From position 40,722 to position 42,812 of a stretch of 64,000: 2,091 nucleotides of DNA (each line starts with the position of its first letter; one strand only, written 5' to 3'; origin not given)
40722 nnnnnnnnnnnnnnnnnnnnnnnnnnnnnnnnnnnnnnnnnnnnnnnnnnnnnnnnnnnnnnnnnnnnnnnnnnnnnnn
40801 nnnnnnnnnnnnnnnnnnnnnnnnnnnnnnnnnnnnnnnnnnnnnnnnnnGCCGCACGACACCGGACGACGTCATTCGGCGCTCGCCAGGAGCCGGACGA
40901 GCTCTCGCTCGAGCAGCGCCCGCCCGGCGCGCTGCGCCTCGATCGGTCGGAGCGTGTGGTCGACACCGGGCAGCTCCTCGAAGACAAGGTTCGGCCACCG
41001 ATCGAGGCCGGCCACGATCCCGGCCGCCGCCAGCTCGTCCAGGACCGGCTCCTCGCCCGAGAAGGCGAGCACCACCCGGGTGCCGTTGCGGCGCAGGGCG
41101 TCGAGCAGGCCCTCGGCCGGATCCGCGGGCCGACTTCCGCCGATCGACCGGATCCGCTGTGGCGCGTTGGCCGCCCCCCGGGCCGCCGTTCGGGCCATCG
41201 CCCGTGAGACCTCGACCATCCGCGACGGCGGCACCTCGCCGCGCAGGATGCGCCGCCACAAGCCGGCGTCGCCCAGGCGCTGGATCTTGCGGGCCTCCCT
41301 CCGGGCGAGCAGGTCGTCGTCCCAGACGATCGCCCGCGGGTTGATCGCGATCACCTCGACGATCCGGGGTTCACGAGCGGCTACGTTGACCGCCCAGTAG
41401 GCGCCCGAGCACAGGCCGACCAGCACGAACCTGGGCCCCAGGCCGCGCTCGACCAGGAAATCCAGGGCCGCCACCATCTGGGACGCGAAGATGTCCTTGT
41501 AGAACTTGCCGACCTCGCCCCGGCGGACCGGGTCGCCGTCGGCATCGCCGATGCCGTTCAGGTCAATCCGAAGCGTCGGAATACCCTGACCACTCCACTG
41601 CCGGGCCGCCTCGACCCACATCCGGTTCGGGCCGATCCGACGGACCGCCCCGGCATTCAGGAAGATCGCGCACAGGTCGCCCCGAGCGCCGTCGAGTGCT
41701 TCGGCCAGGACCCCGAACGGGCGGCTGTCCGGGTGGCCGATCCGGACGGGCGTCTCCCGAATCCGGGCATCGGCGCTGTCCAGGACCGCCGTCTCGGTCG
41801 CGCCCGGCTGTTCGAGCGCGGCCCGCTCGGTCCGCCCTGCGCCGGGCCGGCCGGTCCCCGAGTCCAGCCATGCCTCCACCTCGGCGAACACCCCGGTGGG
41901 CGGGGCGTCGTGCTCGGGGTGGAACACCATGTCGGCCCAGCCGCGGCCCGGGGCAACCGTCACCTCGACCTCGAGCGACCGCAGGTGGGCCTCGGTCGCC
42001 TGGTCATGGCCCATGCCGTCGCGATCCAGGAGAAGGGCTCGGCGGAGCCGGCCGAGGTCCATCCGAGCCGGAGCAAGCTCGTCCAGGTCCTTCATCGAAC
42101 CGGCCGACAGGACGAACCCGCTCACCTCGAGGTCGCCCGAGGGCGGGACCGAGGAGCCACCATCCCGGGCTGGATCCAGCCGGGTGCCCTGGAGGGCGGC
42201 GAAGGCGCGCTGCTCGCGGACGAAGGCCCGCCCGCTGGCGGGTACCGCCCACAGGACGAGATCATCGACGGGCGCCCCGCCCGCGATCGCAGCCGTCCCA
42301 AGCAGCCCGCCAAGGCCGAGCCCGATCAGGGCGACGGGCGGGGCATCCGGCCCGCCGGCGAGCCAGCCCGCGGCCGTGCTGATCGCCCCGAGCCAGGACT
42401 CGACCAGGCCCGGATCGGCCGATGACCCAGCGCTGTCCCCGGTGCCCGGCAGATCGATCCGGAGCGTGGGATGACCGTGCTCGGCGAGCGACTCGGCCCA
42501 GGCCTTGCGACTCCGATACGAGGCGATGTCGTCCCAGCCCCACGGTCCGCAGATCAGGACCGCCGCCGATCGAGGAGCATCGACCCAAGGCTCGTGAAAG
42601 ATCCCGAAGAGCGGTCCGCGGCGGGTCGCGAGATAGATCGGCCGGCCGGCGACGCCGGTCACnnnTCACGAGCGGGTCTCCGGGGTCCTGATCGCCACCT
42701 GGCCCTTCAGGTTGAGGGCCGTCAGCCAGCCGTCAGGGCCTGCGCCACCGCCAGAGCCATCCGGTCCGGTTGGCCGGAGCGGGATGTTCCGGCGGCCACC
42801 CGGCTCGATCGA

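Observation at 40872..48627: A carrier-protein aminoacylation cassette (SerRS-like aa:CP ligase, ACP, acyl-CoA dehydrogenase, DUF1839) sits inside an EPS locus next to exosortase-type alpha/beta hydrolases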

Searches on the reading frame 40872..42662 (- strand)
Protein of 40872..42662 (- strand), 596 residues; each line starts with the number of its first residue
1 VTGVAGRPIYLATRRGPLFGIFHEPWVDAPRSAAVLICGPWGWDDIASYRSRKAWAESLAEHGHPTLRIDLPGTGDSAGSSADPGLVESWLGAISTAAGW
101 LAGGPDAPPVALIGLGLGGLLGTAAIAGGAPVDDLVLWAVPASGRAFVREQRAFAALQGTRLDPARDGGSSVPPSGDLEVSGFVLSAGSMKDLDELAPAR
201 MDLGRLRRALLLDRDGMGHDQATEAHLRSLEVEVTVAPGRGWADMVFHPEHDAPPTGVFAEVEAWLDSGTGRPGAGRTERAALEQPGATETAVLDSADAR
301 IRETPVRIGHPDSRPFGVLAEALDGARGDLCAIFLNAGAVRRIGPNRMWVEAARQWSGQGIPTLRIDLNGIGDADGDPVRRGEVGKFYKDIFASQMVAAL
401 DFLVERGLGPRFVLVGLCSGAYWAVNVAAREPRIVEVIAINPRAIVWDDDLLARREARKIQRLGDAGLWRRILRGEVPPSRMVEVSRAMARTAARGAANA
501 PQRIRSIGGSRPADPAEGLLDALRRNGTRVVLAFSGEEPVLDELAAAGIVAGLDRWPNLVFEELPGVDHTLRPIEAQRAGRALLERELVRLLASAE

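Call 8: search_protein_families(library=pfam, max_evalue=0.01, proteins=[window:40872-42662:-])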
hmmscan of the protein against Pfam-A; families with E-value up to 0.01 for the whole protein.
window:40872-42662:- (596 aa): 2 families
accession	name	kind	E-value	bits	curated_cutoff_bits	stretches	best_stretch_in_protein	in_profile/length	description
PF12146.15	Hydrolase_4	-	2.5e-09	37.2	27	1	351-448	22-115/239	Serine aminopeptidase, S33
PF00561.26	Abhydrolase_1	-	2.4e-05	24.6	25.8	0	363-558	30-227/245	alpha/beta hydrolase fold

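Call 10: search_protein_families(library=ncbifam, max_evalue=0.01, proteins=[window:40872-42662:-])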
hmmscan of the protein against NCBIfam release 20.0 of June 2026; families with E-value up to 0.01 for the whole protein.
window:40872-42662:- (596 aa): 3 families
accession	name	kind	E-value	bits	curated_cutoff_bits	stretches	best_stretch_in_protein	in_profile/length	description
TIGR03101.1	hydr2_PEP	hypoth_equivalog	1.7e-25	90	202.75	2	7-195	1-191/266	hydrolase 2, exosortase A system-associated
TIGR03100.1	hydr1_PEP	hypoth_equivalog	4.4e-22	78.7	168.45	2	331-572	28-256/274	hydrolase 1, exosortase A system-associated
NF058544.1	IVPilMotSglTMyx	equivalog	8e-07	29.1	300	1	359-446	62-141/210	type IV pili motility protein SglT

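Call 19: find_encoding_contigs(protein=window:40872-42662:-, flank=10000, max_places=6)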
Protein window:40872-42662:- (596 aa): no gene with exactly this product is on record in the collection.

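Call 20: find_homologous_proteins(query=window:40872-42662:-, max_evalue=1e-10)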
Query window:40872-42662:- (596 aa): 1614 proteins with E <= 1e-10 among 8000 candidates; the best 120 are listed.
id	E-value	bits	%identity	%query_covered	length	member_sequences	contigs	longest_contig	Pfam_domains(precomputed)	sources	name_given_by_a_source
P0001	1.1e-264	898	86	78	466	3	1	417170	PF12697.14,PF00561.27,PF12146.16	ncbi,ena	-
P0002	4.4e-211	721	59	99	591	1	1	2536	PF12146.16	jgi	jgi:pimeloyl-ACP methyl ester carboxylesterase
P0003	1.4e-207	709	59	96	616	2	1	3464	PF12697.14,PF12146.16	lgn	-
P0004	1.6e-207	709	60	99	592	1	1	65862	PF00561.27,PF12146.16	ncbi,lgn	-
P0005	1.5e-192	660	56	96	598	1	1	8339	PF12697.14,PF12146.16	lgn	-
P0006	3.7e-192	658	56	99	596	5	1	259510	PF12697.14,PF12146.16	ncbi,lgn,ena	-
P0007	4.9e-192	658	56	98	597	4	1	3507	PF12146.16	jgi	jgi:alpha-beta hydrolase superfamily lysophospholipase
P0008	2.0e-189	649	55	98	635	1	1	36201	PF12697.14,PF00561.27,PF12146.16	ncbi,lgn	-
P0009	1.0e-188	647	55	99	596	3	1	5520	PF12697.14,PF12146.16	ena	-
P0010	2.8e-188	646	55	99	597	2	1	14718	PF12697.14,PF12146.16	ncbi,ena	-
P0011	3.5e-188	645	55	98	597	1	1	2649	PF12697.14,PF00561.27,PF12146.16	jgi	jgi:alpha-beta hydrolase superfamily lysophospholipase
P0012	5.4e-187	641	53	97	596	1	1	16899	PF12697.14,PF00561.27,PF12146.16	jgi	jgi:pimeloyl-ACP methyl ester carboxylesterase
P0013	1.8e-186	640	55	98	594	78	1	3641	PF12697.14,PF00561.27,PF12146.16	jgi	jgi:alpha-beta hydrolase superfamily lysophospholipase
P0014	5.8e-186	638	54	98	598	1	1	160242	PF12146.16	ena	-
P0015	7.0e-186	638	54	96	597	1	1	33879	PF12697.14,PF12146.16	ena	-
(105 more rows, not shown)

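Call 21: find_encoding_contigs(protein=P0001, flank=10000, max_places=3)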
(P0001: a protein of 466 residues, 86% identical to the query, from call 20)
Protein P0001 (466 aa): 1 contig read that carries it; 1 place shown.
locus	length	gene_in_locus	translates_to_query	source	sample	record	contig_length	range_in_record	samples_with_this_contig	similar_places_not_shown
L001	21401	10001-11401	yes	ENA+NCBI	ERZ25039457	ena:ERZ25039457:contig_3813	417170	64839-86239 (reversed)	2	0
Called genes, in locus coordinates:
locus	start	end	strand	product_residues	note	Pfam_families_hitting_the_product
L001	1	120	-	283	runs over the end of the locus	-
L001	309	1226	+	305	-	PF01943:Polysacc_synt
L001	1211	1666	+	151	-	-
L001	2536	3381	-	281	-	-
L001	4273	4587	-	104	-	-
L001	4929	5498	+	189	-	-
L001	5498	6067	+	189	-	-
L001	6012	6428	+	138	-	-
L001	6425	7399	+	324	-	PF08893:DUF1839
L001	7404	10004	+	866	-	PF22666:Glyco_hydro_2_N2, PF00703:Glyco_hydro_2 (faint)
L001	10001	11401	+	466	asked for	PF00561:Abhydrolase_1 (faint), PF12697:Abhydrolase_6 (faint), PF12146:Hydrolase_4 (faint)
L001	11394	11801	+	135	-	-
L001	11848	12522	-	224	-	PF02230:Abhydrolase_2, PF00561:Abhydrolase_1 (faint), PF12146:Hydrolase_4 (faint)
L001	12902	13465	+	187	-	-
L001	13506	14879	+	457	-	PF01073:3Beta_HSD, PF01370:Epimerase, PF02719:Polysacc_synt_2, PF04321:RmlD_sub_bind, PF07993:NAD_binding_4 (faint), PF08659:KR, PF13460:NAD_binding_10 (faint), PF16363:GDP_Man_Dehyd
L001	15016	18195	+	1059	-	PF01183:Glyco_hydro_25, PF00041:fn3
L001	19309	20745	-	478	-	PF01979:Amidohydro_1, PF07969:Amidohydro_3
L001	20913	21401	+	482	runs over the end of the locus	PF01315:Ald_Xan_dh_C, PF02738:MoCoBD_1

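Call 22: find_encoding_contigs(protein=P0004, flank=10000, max_places=3)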
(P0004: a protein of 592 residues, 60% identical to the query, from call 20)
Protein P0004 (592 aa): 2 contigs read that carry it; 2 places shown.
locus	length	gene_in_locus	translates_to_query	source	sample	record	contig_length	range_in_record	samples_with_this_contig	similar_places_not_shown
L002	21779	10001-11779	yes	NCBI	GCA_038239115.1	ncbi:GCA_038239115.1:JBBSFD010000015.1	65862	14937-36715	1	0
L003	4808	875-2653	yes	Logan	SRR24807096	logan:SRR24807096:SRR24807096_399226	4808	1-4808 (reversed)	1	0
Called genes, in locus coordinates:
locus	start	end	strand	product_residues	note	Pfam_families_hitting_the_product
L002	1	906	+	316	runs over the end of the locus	PF01073:3Beta_HSD, PF01370:Epimerase, PF02719:Polysacc_synt_2, PF04321:RmlD_sub_bind, PF13460:NAD_binding_10, PF16363:GDP_Man_Dehyd, PF07993:NAD_binding_4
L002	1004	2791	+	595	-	PF00733:Asn_synthase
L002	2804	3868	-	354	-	PF00535:Glycos_transf_2, PF10111:Glyco_tranf_2_2, PF13641:Glyco_tranf_2_3, PF13632:Glyco_trans_2_3 (weak)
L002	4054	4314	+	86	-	PF00550:PP-binding (weak)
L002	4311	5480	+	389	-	PF02771:Acyl-CoA_dh_N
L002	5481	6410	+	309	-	-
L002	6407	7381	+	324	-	PF08893:DUF1839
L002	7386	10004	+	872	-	PF22666:Glyco_hydro_2_N2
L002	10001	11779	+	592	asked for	PF00561:Abhydrolase_1 (faint), PF12146:Hydrolase_4 (faint)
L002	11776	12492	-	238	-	PF02230:Abhydrolase_2, PF00561:Abhydrolase_1 (faint), PF20434:BD-FAE (faint), PF12146:Hydrolase_4 (faint), PF00326:Peptidase_S9 (faint)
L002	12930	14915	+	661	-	PF01073:3Beta_HSD, PF01370:Epimerase, PF02719:Polysacc_synt_2, PF04321:RmlD_sub_bind, PF07993:NAD_binding_4 (faint), PF16363:GDP_Man_Dehyd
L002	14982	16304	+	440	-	PF03446:NAD_binding_2 (weak), PF03721:UDPG_MGDP_dh_N, PF00984:UDPG_MGDP_dh, PF03720:UDPG_MGDP_dh_C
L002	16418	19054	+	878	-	PF01183:Glyco_hydro_25, PF00041:fn3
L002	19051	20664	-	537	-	PF07969:Amidohydro_3, PF01979:Amidohydro_1 (faint), PF07969:Amidohydro_3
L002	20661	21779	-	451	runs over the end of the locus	PF01979:Amidohydro_1, PF07969:Amidohydro_3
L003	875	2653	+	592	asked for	PF00561:Abhydrolase_1 (faint), PF12146:Hydrolase_4 (faint)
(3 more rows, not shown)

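Call 29: find_homologous_proteins(query=L002:6407-7381:+, max_evalue=0.00001)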
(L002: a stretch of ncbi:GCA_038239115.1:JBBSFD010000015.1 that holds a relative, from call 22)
Query L002:6407-7381:+ (324 aa): 1742 proteins with E <= 0.00001 among 8000 candidates; the best 120 are listed.
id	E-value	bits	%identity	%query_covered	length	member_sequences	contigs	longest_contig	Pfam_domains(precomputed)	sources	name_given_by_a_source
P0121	2.0e-216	736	100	100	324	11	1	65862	PF08893.16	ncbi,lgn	-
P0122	2.0e-185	634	86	100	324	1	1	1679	PF08893.16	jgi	jgi:Domain of unknown function (DUF1839)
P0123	3.3e-183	627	86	98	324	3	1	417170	PF08893.16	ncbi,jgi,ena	jgi:hypothetical protein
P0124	3.9e-174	597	81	100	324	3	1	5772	PF08893.16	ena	-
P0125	1.4e-173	595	81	100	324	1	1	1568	PF08893.16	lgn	-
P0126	2.5e-173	594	80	100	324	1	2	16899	PF08893.16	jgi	jgi:hypothetical protein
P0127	2.4e-172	591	80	100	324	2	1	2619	PF08893.16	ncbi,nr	ncbi:MAG: DUF1839 family protein [Chloroflexi bacterium]|nr:DUF1839 family protein [Chloroflexota ba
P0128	1.6e-171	588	82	98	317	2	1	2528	PF08893.16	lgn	-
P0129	5.3e-171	587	79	100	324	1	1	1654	PF08893.16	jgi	jgi:hypothetical protein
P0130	7.7e-170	583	78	99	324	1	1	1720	PF08893.16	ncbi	ncbi:MAG: DUF1839 family protein [Chloroflexota bacterium]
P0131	1.1e-169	582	80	98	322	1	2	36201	PF08893.16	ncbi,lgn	-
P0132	9.3e-169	579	79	100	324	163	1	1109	PF08893.16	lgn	-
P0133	1.0e-168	579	78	99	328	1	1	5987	PF08893.16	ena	-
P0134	1.6e-168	578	78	100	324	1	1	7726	PF08893.16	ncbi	-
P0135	3.6e-168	577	80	98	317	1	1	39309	PF08893.16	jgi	jgi:hypothetical protein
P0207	8.3e-138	478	66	96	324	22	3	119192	PF08893.16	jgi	jgi:hypothetical protein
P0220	7.7e-135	468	64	100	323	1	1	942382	PF08893.16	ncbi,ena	-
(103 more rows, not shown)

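Call 31: find_related_loci(query=A1, collection=genome_contigs, flank=10000)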
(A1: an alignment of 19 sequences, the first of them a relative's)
Query A1 (324 aa) in genome_contigs; peptide patterns used: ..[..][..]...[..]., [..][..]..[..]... (x = any residue, [..] = any of these).
480 stretches matched a pattern; 447 encode a relative of the query (tblastn E <= 1e-3); the best 80 are kept; 80 distinct loci.
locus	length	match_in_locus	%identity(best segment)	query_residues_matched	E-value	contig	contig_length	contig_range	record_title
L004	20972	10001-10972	100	1-324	0e+0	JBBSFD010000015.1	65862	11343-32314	MAG: Candidatus Limnocylindrales bacterium isolate LS1_sbin.78 LS1_sbin.78_K_1240331_L_65862_cov_14.0000, whole genome s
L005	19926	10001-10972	98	1-324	0e+0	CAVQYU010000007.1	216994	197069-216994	MAG: uncultured Chloroflexia bacterium isolate MFD00031.bin.2.52 genome assembly, contig: contig_71431, whole genome sho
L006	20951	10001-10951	86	7-323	0e+0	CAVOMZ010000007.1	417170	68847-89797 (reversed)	MAG: uncultured Chloroflexia bacterium isolate MFD00031.bin.2.175 genome assembly, contig: contig_3813, whole genome sho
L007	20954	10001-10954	80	7-324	3e-172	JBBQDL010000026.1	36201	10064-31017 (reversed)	MAG: Candidatus Limnocylindrales bacterium isolate Co_metawrap_1175 Cmw_1175_k141_5205744_length_36201_cov_15.9967, whol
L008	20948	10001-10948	79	8-323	1e-169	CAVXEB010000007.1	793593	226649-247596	MAG: uncultured Chloroflexia bacterium isolate MFD02242.bin.1.318 genome assembly, contig: contig_6729, whole genome sho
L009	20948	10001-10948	79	8-323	2e-171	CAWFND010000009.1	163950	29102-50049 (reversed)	MAG: uncultured Chloroflexia bacterium isolate MFD03975.bin.3.589 genome assembly, contig: contig_19524, whole genome sh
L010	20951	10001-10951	77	7-323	7e-162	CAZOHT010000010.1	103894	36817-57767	MAG TPA_asm: uncultured Anaerolineaceae bacterium isolate SRP173033_co1_331 genome assembly, contig: NODE_258_length_103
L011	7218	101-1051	80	7-323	5e-162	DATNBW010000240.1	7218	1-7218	MAG TPA_asm: Verrucomicrobiia bacterium isolate SMAG_U11198 k141_4726141, whole genome shotgun sequence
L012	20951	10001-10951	80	7-323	2e-161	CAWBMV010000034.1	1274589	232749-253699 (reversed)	MAG: uncultured Candidatus Rokubacteria bacterium isolate MFD02242.bin.2.34 genome assembly, contig: contig_8001, whole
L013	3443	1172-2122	80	7-323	1e-168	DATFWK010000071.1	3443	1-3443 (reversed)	MAG TPA_asm: Miltoncostaeaceae bacterium isolate SMAG_U9488 k141_1654591, whole genome shotgun sequence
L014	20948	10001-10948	76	8-323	1e-161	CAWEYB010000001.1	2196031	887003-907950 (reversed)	MAG: uncultured Chloroflexia bacterium isolate MFD05513.bin.2.174 genome assembly, contig: contig_16543, whole genome sh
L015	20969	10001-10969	74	1-323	2e-161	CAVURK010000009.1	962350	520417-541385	MAG: uncultured Chloroflexia bacterium isolate MFD05513.bin.2.235 genome assembly, contig: contig_7177, whole genome sho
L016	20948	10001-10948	76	8-323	6e-161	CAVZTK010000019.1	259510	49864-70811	MAG: uncultured Chloroflexia bacterium isolate MFD06714.bin.2.119 genome assembly, contig: contig_7996, whole genome sho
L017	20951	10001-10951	75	7-323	6e-160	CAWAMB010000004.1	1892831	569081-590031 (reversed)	MAG: uncultured Chloroflexia bacterium isolate MFD01916.bin.2.21 genome assembly, contig: contig_7728, whole genome shot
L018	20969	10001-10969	74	1-323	5e-160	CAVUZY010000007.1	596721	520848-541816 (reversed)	MAG: uncultured Chloroflexia bacterium isolate MFD04212.bin.2.6 genome assembly, contig: contig_6932, whole genome shotg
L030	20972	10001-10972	61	1-324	9e-134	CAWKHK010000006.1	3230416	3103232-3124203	MAG: uncultured Solirubrobacteraceae bacterium isolate MFD05705.bin.2.106 genome assembly, contig: contig_35887, whole g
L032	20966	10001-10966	65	1-323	9e-134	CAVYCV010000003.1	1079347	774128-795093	MAG: uncultured Chloroflexia bacterium isolate MFD04944.bin.1.217 genome assembly, contig: contig_21997, whole genome sh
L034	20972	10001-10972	61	1-324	1e-132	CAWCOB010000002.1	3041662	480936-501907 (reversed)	MAG: uncultured Solirubrobacteraceae bacterium isolate MFD04570.bin.2.4 genome assembly, contig: contig_148475, whole ge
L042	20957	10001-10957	60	1-319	4e-130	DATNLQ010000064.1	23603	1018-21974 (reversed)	MAG TPA_asm: Solirubrobacteraceae bacterium isolate SMAG_U11456 k141_290991, whole genome shotgun sequence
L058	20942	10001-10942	61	7-320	5e-126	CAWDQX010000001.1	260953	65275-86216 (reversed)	MAG: uncultured Solirubrobacterales bacterium isolate MFD03399.bin.2.27 genome assembly, contig: contig_10325, whole gen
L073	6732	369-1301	63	7-315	7e-124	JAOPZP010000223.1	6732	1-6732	MAG: Conexibacter sp. isolate RYN_258 scaffold_1946748, whole genome shotgun sequence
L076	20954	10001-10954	60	7-324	2e-123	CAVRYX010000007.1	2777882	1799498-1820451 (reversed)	MAG: uncultured Solirubrobacterales bacterium isolate MFD06092.bin.1.203 genome assembly, contig: contig_7298, whole gen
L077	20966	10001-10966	59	1-321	2e-123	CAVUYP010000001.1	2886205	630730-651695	MAG: uncultured Conexibacteraceae bacterium isolate MFD05684.bin.2.174 genome assembly, contig: contig_31768, whole geno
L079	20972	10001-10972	59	1-324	2e-123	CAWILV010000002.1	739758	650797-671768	MAG: uncultured Solirubrobacterales bacterium isolate MFD04434.bin.1.136 genome assembly, contig: contig_5212, whole gen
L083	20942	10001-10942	63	7-320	1e-122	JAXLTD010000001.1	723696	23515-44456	MAG: Solirubrobacteraceae bacterium isolate STL-ACT52 C1.47.fa-1, whole genome shotgun sequence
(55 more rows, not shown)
